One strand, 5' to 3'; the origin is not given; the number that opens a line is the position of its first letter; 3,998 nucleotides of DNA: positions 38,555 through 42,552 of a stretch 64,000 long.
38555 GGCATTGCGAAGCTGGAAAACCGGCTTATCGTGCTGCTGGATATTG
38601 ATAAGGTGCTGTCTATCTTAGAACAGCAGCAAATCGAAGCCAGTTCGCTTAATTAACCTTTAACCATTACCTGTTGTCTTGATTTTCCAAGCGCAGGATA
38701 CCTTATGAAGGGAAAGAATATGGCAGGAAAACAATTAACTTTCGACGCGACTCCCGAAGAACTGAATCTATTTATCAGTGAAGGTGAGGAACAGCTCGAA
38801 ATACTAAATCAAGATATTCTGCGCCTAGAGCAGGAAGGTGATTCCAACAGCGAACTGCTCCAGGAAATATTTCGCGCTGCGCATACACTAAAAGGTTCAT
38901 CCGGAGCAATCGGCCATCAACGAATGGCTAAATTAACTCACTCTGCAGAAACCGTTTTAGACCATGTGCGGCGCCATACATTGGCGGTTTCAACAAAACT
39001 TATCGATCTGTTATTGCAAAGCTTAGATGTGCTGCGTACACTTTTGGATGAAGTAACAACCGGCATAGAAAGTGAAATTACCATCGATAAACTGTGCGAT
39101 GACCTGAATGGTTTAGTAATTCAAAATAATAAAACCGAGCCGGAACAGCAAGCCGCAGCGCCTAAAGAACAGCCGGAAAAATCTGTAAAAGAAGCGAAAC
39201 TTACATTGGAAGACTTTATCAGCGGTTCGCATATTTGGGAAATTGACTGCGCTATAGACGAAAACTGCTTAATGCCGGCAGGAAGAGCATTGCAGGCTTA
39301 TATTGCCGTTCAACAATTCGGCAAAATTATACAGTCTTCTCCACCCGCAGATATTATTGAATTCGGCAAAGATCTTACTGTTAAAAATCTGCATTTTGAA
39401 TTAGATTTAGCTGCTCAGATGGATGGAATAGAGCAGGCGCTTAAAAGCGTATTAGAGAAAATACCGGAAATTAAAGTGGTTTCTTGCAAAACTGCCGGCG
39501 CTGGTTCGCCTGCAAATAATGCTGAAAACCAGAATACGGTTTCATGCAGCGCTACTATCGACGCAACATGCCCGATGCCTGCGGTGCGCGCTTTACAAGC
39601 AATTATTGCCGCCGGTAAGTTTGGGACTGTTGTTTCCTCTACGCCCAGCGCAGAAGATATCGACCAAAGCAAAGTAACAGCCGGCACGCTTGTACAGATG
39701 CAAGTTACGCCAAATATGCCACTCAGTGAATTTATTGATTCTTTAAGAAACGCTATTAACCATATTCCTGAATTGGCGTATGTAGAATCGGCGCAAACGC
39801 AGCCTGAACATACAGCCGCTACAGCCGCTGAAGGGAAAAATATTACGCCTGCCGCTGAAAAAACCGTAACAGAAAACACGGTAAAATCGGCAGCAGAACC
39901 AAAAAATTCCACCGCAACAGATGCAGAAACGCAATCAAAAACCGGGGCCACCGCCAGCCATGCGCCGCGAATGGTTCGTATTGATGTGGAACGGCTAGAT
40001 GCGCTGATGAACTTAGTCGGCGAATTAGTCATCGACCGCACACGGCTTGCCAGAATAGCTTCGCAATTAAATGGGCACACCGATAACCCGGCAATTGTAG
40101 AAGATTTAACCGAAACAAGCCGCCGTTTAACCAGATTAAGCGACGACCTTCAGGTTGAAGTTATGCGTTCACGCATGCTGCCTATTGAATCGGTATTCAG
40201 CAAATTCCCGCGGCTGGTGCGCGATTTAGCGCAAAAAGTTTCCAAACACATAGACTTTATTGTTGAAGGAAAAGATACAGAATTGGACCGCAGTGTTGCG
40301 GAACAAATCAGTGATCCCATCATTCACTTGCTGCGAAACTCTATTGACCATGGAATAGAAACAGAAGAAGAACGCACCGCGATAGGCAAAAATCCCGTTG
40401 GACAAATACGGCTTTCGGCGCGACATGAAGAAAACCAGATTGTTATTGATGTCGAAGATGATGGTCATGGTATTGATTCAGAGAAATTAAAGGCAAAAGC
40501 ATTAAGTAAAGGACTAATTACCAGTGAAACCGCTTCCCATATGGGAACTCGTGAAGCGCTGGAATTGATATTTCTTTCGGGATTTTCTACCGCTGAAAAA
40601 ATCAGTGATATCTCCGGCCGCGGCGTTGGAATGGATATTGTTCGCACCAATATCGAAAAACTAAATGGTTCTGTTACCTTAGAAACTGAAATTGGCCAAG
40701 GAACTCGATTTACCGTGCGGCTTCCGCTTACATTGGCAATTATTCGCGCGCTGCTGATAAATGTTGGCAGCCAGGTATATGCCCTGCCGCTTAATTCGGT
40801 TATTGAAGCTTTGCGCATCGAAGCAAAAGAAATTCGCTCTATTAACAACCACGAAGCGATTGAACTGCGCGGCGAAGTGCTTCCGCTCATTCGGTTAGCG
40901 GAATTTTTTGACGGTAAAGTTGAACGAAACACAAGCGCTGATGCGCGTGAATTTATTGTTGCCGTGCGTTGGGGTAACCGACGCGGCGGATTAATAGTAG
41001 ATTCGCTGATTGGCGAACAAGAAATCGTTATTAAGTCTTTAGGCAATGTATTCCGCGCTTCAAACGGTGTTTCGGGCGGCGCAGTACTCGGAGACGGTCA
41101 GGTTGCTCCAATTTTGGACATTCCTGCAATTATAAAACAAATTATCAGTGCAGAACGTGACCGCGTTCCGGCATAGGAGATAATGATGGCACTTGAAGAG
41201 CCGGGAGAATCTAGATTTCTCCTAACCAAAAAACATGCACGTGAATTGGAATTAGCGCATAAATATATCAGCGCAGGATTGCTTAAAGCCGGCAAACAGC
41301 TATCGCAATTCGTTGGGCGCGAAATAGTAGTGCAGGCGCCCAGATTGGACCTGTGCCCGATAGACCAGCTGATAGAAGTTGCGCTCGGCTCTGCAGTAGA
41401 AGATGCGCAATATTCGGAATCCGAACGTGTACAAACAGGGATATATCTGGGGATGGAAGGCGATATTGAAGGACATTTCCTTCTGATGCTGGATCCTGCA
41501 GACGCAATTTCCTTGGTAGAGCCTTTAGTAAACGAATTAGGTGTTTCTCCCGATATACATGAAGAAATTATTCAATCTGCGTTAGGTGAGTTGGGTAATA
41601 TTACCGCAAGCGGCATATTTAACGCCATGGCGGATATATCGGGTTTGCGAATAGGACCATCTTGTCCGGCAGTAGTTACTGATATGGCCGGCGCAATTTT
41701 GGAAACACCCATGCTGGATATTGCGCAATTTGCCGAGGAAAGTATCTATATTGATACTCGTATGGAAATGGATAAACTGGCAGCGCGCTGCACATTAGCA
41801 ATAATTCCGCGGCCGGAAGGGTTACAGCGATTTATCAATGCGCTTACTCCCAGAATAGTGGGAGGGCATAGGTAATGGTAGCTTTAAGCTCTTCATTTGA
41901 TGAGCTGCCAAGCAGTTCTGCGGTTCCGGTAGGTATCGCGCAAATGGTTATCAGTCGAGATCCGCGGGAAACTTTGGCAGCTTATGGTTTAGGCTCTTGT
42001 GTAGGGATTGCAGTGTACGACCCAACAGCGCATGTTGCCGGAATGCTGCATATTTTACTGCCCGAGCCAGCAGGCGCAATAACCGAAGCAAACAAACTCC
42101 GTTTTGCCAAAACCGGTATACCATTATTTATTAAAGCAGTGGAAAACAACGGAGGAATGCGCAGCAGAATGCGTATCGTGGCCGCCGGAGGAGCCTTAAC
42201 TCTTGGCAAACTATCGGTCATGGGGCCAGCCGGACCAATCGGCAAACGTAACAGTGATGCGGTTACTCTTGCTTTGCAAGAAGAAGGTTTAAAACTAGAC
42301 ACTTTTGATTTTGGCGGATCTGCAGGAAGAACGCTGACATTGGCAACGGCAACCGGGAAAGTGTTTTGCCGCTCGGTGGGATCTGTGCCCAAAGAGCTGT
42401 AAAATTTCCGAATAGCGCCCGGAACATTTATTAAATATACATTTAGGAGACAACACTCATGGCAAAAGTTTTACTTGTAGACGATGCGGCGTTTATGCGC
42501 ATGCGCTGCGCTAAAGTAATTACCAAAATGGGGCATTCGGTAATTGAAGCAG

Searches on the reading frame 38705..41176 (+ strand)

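Call 51: search_protein_families(library=pfam, proteins=[window:38705-41176:+], max_evalue=0.00001)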
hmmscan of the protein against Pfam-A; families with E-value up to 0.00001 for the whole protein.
window:38705-41176:+ (823 aa): 5 families
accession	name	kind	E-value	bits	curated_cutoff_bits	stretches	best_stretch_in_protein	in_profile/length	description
PF01584.24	CheW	-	3e-27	95.4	23.5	1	682-812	2-136/138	CheW-like domain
PF07194.16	P2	-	1e-19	70.8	23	2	178-261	2-79/81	P2 response regulator binding domain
PF02518.31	HATPase_c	-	3.9e-19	69.6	26.4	1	537-676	4-110/111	Histidine kinase-, DNA gyrase B-, and HSP90-like ATPase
PF02895.20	H-kinase_dim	-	5.5e-18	65.6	23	1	422-488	2-67/68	Signal transducing histidine kinase, homodimeric domain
PF01627.28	Hpt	-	2.1e-15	57.2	24.6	1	20-111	3-82/84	Hpt domain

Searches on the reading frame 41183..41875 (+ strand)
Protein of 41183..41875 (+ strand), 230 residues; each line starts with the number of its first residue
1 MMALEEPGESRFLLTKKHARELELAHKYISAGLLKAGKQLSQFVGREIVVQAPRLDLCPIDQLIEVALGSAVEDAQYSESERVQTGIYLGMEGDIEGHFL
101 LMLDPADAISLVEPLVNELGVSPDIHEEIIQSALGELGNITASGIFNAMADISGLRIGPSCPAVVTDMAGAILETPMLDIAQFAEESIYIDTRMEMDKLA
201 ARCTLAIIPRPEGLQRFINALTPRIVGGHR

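Call 51: search_protein_families(library=pfam, proteins=[window:41183-41875:+], max_evalue=0.00001)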
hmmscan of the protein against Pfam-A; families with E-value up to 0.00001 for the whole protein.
window:41183-41875:+ (230 aa): 1 family
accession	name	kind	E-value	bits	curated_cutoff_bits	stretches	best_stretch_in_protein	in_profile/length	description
PF04509.17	CheC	-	1.1e-07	32.1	22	1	130-165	2-37/38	CheC-like family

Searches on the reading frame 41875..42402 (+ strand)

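Call 51: search_protein_families(library=pfam, proteins=[window:41875-42402:+], max_evalue=0.00001)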
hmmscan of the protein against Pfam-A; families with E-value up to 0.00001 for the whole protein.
window:41875-42402:+ (175 aa): 1 family
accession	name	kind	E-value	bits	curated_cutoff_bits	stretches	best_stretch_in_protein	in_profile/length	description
PF03975.18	CheD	-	2.6e-20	73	25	1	61-166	1-107/108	CheD chemotactic sensory transduction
